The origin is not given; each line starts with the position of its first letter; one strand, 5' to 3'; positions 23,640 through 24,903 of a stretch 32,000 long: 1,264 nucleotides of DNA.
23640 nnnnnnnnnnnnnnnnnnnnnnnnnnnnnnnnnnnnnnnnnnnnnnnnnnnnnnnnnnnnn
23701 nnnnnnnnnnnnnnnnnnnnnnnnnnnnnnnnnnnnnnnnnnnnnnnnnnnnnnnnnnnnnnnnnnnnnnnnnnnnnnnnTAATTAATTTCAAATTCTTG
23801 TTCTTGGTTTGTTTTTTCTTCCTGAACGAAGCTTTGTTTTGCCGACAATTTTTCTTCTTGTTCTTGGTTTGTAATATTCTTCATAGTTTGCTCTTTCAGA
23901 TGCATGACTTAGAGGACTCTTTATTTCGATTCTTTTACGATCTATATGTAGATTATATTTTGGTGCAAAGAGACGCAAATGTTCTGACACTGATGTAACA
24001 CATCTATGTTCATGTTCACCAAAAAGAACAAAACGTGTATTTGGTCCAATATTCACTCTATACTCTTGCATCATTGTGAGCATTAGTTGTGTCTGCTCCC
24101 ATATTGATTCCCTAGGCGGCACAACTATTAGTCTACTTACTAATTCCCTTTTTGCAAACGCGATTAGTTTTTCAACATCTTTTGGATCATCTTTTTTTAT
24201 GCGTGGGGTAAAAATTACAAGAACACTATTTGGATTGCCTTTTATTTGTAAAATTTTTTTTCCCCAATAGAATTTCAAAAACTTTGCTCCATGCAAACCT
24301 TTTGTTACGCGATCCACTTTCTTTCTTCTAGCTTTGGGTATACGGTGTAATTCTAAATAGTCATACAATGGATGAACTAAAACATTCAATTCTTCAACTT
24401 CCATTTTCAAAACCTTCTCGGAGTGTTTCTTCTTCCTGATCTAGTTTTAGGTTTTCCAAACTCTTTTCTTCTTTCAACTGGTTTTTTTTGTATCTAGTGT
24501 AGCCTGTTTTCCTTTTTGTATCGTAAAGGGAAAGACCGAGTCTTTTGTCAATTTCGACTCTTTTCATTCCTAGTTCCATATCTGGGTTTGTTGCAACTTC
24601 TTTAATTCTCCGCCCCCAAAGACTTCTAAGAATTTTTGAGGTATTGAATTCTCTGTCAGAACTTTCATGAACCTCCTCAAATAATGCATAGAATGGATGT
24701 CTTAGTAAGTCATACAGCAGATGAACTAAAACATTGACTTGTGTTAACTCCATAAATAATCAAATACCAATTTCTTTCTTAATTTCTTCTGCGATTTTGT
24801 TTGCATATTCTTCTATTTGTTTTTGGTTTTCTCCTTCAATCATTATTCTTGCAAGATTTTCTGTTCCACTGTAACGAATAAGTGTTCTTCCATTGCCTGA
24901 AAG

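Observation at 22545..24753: Tandem array of four diverged paralogs of an unrecognised family (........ head, FGE[HY]xxxCV core, polybasic tail) embedded in the UDP-GlcNAc operon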

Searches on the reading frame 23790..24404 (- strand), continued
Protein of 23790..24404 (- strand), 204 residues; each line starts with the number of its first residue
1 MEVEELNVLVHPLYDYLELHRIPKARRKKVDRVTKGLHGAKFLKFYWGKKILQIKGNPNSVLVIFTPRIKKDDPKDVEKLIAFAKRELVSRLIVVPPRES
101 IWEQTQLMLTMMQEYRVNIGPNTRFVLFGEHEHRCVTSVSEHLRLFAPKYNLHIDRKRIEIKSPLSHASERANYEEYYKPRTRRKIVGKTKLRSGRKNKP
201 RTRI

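Call 69: find_encoding_contigs(protein=P0010, flank=6000, max_places=1)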
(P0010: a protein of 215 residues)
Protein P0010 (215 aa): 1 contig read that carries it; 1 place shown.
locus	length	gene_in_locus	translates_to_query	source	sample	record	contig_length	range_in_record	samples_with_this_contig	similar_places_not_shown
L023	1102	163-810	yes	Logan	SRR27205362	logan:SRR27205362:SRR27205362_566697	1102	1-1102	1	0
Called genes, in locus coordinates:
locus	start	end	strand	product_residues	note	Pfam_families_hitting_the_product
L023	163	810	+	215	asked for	-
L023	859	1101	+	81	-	?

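Call 71: search_protein_families(library=pfam, proteins=[L020:5463-5999:+, L020:6606-7409:+, L020:7414-7977:+, L013:10114-10929:-, L011:4886-5806:-, L011:8495-8992:-, L003:6457-7047:-, L003:11349-11990:+, L022:828-1709:+, L006:5751-6116:+], max_evalue=0.01)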
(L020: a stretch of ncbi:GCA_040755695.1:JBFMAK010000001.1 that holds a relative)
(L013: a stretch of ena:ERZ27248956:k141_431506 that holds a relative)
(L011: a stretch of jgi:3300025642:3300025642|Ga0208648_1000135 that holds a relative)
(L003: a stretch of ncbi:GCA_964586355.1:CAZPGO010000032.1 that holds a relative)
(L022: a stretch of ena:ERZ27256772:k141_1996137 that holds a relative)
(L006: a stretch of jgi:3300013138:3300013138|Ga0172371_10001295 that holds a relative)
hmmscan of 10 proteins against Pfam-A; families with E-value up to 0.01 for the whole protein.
L020:5463-5999:+ (178 aa): 0 families

L020:6606-7409:+ (267 aa): 3 families
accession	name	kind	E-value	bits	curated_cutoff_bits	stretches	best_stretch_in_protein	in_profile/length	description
PF05670.18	NFACT-R_1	-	3.4e-37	127.8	29.8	1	69-180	1-112/112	NFACT protein RNA binding domain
PF05833.16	NFACT_N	-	5.6e-08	32.4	31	1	1-56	369-424/456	NFACT N-terminal and middle domains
PF18297.6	NFACT-R_2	-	0.00058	20.4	26.9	1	79-153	10-79/104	NFACT protein RNA binding domain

L020:7414-7977:+ (187 aa): 0 families

L013:10114-10929:- (271 aa): 0 families

L011:4886-5806:- (306 aa): 8 families
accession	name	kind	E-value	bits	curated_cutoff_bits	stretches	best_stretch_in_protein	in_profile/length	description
PF13240.11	Zn_Ribbon_1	-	4.7e-10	39.4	25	1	2-23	1-22/23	zinc-ribbon domain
PF12773.13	DZR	-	8.1e-06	26.4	27.3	1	3-25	1-23/45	Double zinc ribbon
PF13248.11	Zn_ribbon_3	-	1.1e-05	25.2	27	1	3-24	5-26/26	zinc-ribbon domain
PF24463.1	DUF7577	-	6.3e-05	22.9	28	1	2-22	4-24/27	Domain of unknown function (DUF7577)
PF24460.1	DUF7575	-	0.0015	18.3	28.5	1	3-25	6-28/28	Domain of unknown function (DUF7575)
PF14803.11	Zn_ribbon_Nudix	-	0.0024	18.2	25.6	0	15-26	1-12/34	Nudix N-terminal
PF09297.16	Zn_ribbon_NUD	-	0.0029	17.7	24.8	0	14-23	3-12/32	NADH pyrophosphatase zinc ribbon domain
PF08271.17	Zn_Ribbon_TF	-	0.0091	16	29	0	1-25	1-30/43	TFIIB zinc-binding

L011:8495-8992:- (165 aa): 2 families
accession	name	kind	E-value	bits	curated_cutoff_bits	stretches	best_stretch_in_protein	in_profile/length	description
PF01978.25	TrmB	-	0.0075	16.5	25.6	0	92-154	3-64/68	Sugar-specific transcriptional regulator TrmB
PF03965.22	Penicillinase_R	-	0.0091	16.8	22.6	0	95-155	1-64/115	Penicillinase repressor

L003:6457-7047:- (196 aa): 1 family
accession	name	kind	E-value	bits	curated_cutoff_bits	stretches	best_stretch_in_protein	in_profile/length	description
PF16442.10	DUF5039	-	3.5e-06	27.4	25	1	110-175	60-125/203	Domain of unknown function (DUF5039)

L003:11349-11990:+ (213 aa): 0 families

L022:828-1709:+ (293 aa): 0 families

L006:5751-6116:+ (121 aa): 0 families

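Call 72: fold_search(model_id=the predicted structure, library=viral)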
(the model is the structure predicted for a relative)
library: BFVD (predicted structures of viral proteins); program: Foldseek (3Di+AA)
matches with E <= 10: 985; with E <= 0.001: 0
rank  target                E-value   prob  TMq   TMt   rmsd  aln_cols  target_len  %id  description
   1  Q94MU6                1.2e-03  1.00  0.39  0.47   5.7       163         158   13  p23 [Myxococcus phage Mx8]
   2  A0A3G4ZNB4            5.2e-03  0.95  0.40  0.34  13.6       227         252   13  Uncharacterized protein [Terrestrivirus sp.]
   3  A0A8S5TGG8            5.6e-03  0.98  0.35  0.24   6.9       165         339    8  Uncharacterized protein [Myoviridae sp. ctIty1]
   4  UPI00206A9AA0         6.7e-03  0.75  0.33  0.26  25.5       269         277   14  (no name look-up for this kind of identifier)
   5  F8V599                8.0e-03  0.92  0.33  0.40   9.3       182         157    9  Uncharacterized protein L218 [Acanthamoeba polyphaga mimivirus]
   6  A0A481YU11            1.3e-02  1.00  0.44  0.41   4.8       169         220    8  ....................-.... protein [Marseillevirus LCMAC102]
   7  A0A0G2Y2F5            1.6e-02  0.87  0.33  0.26   9.1       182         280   10  DRBM domain-containing protein [Acanthamoeba polyphaga mimivirus Kroon]
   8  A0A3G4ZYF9            1.8e-02  0.21  0.23  0.16  19.7       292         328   12  Uncharacterized protein [Gaeavirus sp.]
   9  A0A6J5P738            1.9e-02  0.84  0.39  0.33  12.9       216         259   12  Polynucleotide kinase PNKP phosphatase domain-containing protein [uncultured Caudovirales phage]
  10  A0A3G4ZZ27            1.9e-02  0.69  0.33  0.36  12.9       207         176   10  YdcF family protein [Edafosvirus sp.]
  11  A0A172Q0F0            2.1e-02  0.77  0.31  0.28   7.7       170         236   12  HAD like superfamily protein [Acinetobacter phage vB_AbaM_ME3]
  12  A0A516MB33            2.1e-02  0.72  0.37  0.31  10.8       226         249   11  (no name in the UniProt tables at hand)
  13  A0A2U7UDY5            2.3e-02  0.96  0.43  0.36   7.6       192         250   11  Swiss Army Knife RNA repair protein HAD domain-containing protein [Pandoravirus neocaledonia]
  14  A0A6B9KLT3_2          2.3e-02  0.89  0.33  0.08   7.1       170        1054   10  RNA-directed RNA polymerase [Atrato Chu-like virus 4]
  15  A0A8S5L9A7            2.4e-02  0.75  0.34  0.39  10.6       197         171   11  Bifunctional nicotinamide mononucleotide adenylyltransferase/ADP-ribose pyrophosphatase [Myoviridae sp. ctPuP5]
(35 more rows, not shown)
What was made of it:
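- On Anti-phage defence or mobile element protein: BFVD Foldseek gives nothing below E=1e-3 (call 72).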

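Call 78: search_protein_families(library=pfam, proteins=[P0080, P0103, L019:1034-1648:+, L019:3423-3650:+, L017:6360-6947:+, L017:4774-5163:+, L018:3002-3745:+], max_evalue=1)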
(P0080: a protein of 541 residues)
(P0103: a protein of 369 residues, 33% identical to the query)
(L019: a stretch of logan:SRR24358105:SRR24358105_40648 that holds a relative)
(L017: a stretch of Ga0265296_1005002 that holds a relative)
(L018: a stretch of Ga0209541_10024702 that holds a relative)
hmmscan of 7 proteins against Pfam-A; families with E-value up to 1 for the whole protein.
P0080 (541 aa): 5 families
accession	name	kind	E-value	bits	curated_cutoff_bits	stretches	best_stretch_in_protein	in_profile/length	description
PF02985.28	HEAT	-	0.0029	18.2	23.5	0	84-107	3-26/31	HEAT repeat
PF13646.12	HEAT_2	-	0.048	14.4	27.7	1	56-109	3-59/88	HEAT repeats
PF03575.23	Peptidase_S51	-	0.13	12.3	23.9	1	405-464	1-61/206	Peptidase family S51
PF08883.16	DOPA_dioxygen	-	0.19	12.4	25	1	347-376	58-87/106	Dopa 4,5-dioxygenase family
PF22396.1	DUF6976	-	0.21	10.8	27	1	242-288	59-105/321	Family of unknown function (DUF6976)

P0103 (369 aa): 0 families

L019:1034-1648:+ (204 aa): 1 family
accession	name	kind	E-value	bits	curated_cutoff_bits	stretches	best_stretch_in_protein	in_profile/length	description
PF06445.20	GyrI-like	-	8.6e-17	62.3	26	1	18-195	2-148/155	GyrI-like small molecule binding domain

L019:3423-3650:+ (75 aa): 7 families
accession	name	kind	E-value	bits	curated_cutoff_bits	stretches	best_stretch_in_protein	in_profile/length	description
PF05255.16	UPF0220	-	0.0089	16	25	1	16-56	26-70/166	Uncharacterised protein family (UPF0220)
PF13396.11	PLDc_N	-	0.0094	16.3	23.3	1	28-65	4-39/42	Phospholipase_D-nuclease N-terminal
PF19529.4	DUF6057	-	0.024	14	29.8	1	12-65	154-207/569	Family of unknown function (DUF6057)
PF10890.13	Cyt_b-c1_8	-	0.053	14.4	24.3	1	36-73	30-67/72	Cytochrome b-c1 complex subunit 8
PF13567.11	DUF4131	-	0.069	13.3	31.6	1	12-64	4-49/165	Domain of unknown function (DUF4131)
PF07666.16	MpPF26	-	0.089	13.3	37.2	1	16-65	15-74/75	M penetrans paralogue family 26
PF13630.11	SdpI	-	0.11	13.1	28.2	1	4-62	23-67/71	SdpI/YfhL protein family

L017:6360-6947:+ (195 aa): 0 families

L017:4774-5163:+ (129 aa): 0 families

L018:3002-3745:+ (247 aa): 0 families

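Call 79: search_protein_families(library=padloc, proteins=[window:23790-24404:-, P0005, P0080], max_evalue=1)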
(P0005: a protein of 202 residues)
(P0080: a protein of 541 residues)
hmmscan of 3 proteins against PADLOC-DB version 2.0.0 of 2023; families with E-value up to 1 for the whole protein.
window:23790-24404:- (204 aa): 0 families

P0005 (202 aa): 0 families

P0080 (541 aa): 0 families

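Call 84: find_related_loci(query=A6, collection=viral_contigs, flank=5000)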
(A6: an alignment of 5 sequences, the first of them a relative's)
Query A6 (200 aa) in viral_contigs; peptide patterns used: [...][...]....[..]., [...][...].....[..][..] (x = any residue, [..] = any of these).
63 stretches matched a pattern, but none encodes a relative of the query by tblastn (E <= 1e-3).
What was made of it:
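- On Anti-phage defence or mobile element protein: The IMG/VR scan found no relatives (call 84).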

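Call 86: search_protein_families(library=ncbifam, proteins=[L019:3-911:-, L019:3672-4139:-, L019:4221-4886:+, L019:4944-5582:+, L019:5790-6380:+, L019:6765-7340:+, L019:8018-8695:-, L019:8762-9097:+], max_evalue=0.001)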
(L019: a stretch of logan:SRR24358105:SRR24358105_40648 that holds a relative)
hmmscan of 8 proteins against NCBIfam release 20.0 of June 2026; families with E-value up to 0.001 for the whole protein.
L019:3-911:- (303 aa): 0 families

L019:3672-4139:- (155 aa): 0 families

L019:4221-4886:+ (221 aa): 23 families
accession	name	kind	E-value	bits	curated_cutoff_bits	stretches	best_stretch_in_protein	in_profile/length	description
NF043040.1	corrin_prot_MT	hypoth_equivalog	1.3e-11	44.3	180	1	15-128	37-148/216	corrinoid protein-associated methyltransferase CpaM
NF045649.1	2X_seleno_MduS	exception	1.7e-11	43.7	380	1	43-132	62-152/338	methyltransferase domain-containing selenoprotein MduS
NF052510.1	methyltran_MpqE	exception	2.8e-09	36.7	335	1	21-134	48-158/234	methyl-plastoquinone biosynthesis methyltransferase MpqE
NF001242.0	PRK00216.1-3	equivalog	3.2e-09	36.5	351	1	19-132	70-180/258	bifunctional demethylmenaquinone methyltransferase/2-methoxy-6-polyprenyl-1,4-benzoquinol methylase UbiE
TIGR02752.1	MenG_heptapren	equivalog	2.7e-08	33.6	419.85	1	36-129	61-151/231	demethylmenaquinone methyltransferase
NF001243.0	PRK00216.1-4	equivalog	1.1e-07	31.4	235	1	36-128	63-152/237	demethylmenaquinone methyltransferase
NF001240.0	PRK00216.1-1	equivalog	1.5e-07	30.7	378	1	23-137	67-178/251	bifunctional demethylmenaquinone methyltransferase/2-methoxy-6-polyprenyl-1,4-benzoquinol methylase UbiE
NF045882.1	PLipidMtase_Leg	equivalog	1.7e-07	31.3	390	1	15-128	38-144/207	phospholipid N-methyltransferase PmtA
NF001244.0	PRK00216.1-5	equivalog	1.5e-06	27.7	216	1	26-191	55-221/236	bifunctional demethylmenaquinone methyltransferase/2-methoxy-6-polyprenyl-1,4-benzoquinol methylase UbiE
TIGR01934.1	MenG_MenH_UbiE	subfamily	2.6e-06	26.9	158.35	1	29-186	49-204/223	ubiquinone/menaquinone biosynthesis methyltransferase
NF045667.1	MTase_DVU1556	equivalog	3.8e-06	26.5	155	1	52-194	46-169/213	DVU_1556 family methyltransferase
NF008823.0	PRK11873.1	subfamily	1.6e-05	24.5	263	1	73-142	130-198/272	arsenite methyltransferase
NF041675.1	sarc_dimgly_tmase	equivalog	2e-05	24.6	550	1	19-137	66-181/278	sarcosine/dimethylglycine N-methyltransferase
NF040539.1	AST_met_ArsM_2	exception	2.3e-05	24.4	240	1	71-126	106-162/262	putative arsinothricin biosynthesis methyltransferase ArsM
NF041536.1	ArsM_DUF2284_UU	exception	3.4e-05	22.4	575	1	78-128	133-181/459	arsenite methyltransferase/DUF2284 domain selenoprotein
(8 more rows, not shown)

L019:4944-5582:+ (212 aa): 0 families

L019:5790-6380:+ (196 aa): 0 families

L019:6765-7340:+ (191 aa): 16 families
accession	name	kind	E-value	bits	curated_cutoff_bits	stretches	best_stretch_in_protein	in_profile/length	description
NF006961.0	PRK09438.1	equivalog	1.6e-10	40.6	103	1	44-138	11-97/151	dihydroneopterin triphosphate diphosphatase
NF041653.1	Nud_hyd_Meth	equivalog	2.9e-09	36.9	300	1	41-167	27-146/170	Nudix hydrolase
NF011922.0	PRK15393.1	equivalog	3e-09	36.8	152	1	10-114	8-107/182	NUDIX hydrolase YfcD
NF008044.0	PRK10776.1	equivalog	7.8e-08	32.3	148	1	47-118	10-79/130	8-oxo-dGTP diphosphatase MutT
TIGR00586.1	mutt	equivalog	2.6e-07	30.7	97.9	1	54-116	18-76/129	8-oxo-dGTP diphosphatase MutT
NF002995.0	PRK03759.1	equivalog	4.6e-07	29.7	127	1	15-166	9-157/185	isopentenyl-diphosphate Delta-isomerase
TIGR02705.1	nudix_YtkD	equivalog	2.2e-06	27.3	154.4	1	76-126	51-99/156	RNA deprotection pyrophosphohydrolase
NF006530.0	PRK08999.1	equivalog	2.2e-06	27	245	1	75-118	38-81/315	Nudix family hydrolase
NF001938.0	PRK00714.1-5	equivalog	3.4e-05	23.3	116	1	43-101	15-76/172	RNA pyrophosphohydrolase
NF001934.0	PRK00714.1-1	equivalog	6.7e-05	22.4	241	1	76-136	37-95/176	RNA pyrophosphohydrolase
NF001935.0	PRK00714.1-2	equivalog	0.00019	21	259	1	77-113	38-72/183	RNA pyrophosphohydrolase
NF001299.0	PRK00241.1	equivalog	0.00022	20.8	158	1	67-103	156-192/263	NAD(+) diphosphatase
TIGR00052.1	TIGR00052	subfamily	0.00028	20.5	79.55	1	43-108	46-116/188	nudix-type nucleoside diphosphatase, YffH/AdpP family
NF007834.0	PRK10546.1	equivalog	0.0005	19.9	156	1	75-112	35-72/135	pyrimidine (deoxy)nucleoside triphosphate diphosphatase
TIGR02150.1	IPP_isom_1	equivalog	0.00057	19.8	105.8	1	17-163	3-144/159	isopentenyl-diphosphate delta-isomerase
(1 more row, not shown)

L019:8018-8695:- (225 aa): 0 families

L019:8762-9097:+ (111 aa): 2 families
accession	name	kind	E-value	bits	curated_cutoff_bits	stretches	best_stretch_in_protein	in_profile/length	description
NF037969.1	SemiSWEET_3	subfamily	1.2e-11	44.7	100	1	27-106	11-92/97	SemiSWEET transporter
NF037968.1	SemiSWEET_2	subfamily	6.2e-08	32.7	80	1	32-101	2-71/76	SemiSWEET transporter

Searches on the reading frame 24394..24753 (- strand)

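Call 4: search_protein_families(library=pfam, proteins=[window:24394-24753:-], max_evalue=10)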
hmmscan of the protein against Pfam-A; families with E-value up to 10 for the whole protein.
window:24394-24753:- (119 aa): 0 families

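Call 5: search_protein_families(library=ncbifam, proteins=[window:24394-24753:-], max_evalue=10)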
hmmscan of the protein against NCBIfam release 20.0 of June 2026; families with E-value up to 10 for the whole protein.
window:24394-24753:- (119 aa): 1 family
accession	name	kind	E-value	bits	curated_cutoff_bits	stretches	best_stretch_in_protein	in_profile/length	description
NF045962.1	MAG2810_fam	equivalog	0.029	13.4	175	1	43-110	224-289/394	MAG2810 family protein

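Call 79: search_protein_families(library=padloc, proteins=[window:24394-24753:-], max_evalue=1)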
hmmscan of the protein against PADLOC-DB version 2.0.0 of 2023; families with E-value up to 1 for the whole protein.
window:24394-24753:- (119 aa): 1 family
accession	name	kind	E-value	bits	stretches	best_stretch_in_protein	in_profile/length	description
PDLC01718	typeIV_Cas6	-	0.011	13.5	1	35-83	17-63/262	Cas6_7_IV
